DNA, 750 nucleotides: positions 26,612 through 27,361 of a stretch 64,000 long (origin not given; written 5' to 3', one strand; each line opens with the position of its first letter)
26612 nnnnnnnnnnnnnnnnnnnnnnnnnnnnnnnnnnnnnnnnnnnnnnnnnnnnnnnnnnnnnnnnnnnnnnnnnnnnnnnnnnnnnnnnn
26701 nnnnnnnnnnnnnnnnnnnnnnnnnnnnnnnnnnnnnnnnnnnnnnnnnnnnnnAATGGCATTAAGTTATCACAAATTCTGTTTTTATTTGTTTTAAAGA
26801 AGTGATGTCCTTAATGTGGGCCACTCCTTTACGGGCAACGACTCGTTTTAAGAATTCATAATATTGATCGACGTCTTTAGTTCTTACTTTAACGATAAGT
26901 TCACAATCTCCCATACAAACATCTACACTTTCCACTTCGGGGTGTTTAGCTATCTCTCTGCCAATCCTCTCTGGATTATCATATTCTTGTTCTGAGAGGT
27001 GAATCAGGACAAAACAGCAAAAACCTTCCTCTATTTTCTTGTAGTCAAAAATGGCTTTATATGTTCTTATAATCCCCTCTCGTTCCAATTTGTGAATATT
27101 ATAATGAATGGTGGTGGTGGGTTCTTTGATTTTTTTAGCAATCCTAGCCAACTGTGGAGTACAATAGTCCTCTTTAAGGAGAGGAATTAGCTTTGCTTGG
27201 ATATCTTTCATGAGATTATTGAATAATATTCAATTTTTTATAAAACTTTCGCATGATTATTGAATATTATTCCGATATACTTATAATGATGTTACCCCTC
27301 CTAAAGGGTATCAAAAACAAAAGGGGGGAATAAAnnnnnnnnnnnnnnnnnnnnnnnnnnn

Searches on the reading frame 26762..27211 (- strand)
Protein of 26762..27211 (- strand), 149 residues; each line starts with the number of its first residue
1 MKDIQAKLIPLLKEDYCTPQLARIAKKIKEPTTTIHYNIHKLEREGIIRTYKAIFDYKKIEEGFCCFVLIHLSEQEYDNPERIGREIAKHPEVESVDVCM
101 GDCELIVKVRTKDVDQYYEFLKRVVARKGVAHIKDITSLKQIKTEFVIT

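Call 6: search_protein_families(library=pfam, proteins=[window:26762-27211:-], max_evalue=1)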
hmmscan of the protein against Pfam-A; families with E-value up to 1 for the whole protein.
window:26762-27211:- (149 aa): 6 families
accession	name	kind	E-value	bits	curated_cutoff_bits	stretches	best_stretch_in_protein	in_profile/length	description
PF01037.27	AsnC_trans_reg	-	2.9e-11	43.5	25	1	68-139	1-71/73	Lrp/AsnC ligand binding domain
PF13730.12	HTH_36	-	0.006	16.8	25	1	13-48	20-55/55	Helix-turn-helix domain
PF12840.13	HTH_20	-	0.038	14.4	27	1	23-50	23-50/51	Helix-turn-helix domain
PF13412.12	HTH_24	-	0.094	12.7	21.9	1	23-49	22-48/48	Winged helix-turn-helix DNA-binding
PF09339.16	HTH_IclR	-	0.1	12.9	22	1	20-49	20-49/52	IclR helix-turn-helix domain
PF01165.25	Ribosomal_S21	-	0.17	12.1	27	0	107-131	2-27/55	Ribosomal protein S21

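Call 7: search_protein_families(library=ncbifam, proteins=[window:26762-27211:-], max_evalue=1)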
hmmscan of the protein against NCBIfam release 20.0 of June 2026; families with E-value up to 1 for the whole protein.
window:26762-27211:- (149 aa): 9 families
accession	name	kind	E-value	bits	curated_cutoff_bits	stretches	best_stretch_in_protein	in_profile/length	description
NF040947.1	trans_reg_LysM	equivalog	4.6e-11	42.6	180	1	3-140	3-134/136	HTH-type transcriptional regulator LysM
NF041395.1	TranRegLrpA1_Halo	equivalog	4.4e-10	39.7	250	1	8-130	10-129/142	HTH-type transcriptional regulator LrpA1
NF008384.0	PRK11179.1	equivalog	5.1e-10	39.4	227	1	7-123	13-126/153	transcriptional regulator AsnC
NF008370.0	PRK11169.1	equivalog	7.8e-10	38.7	233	1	25-131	35-142/164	leucine-responsive transcriptional regulator Lrp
NF041396.1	TranRegLrp_Halo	equivalog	1.5e-07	31.4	190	1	4-131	6-129/149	HTH-type transcriptional regulator Lrp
NF040820.1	trans_reg_LrpA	equivalog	4.1e-05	23.5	250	1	8-133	9-131/141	HTH-type transcriptional regulator LrpA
NF053758.1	ChrTpTrnRegChrS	equivalog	0.00013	21.8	250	1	3-142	14-150/158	chromate efflux transcriptional regulator ChrS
NF040708.3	Siroheme_Dcarb_AhbA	equivalog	0.0017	18.1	140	1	9-64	12-60/144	siroheme decarboxylase subunit alpha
NF040707.3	Siroheme_Dcarb_AhbB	equivalog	0.0018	18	125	1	22-94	17-86/146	siroheme decarboxylase subunit beta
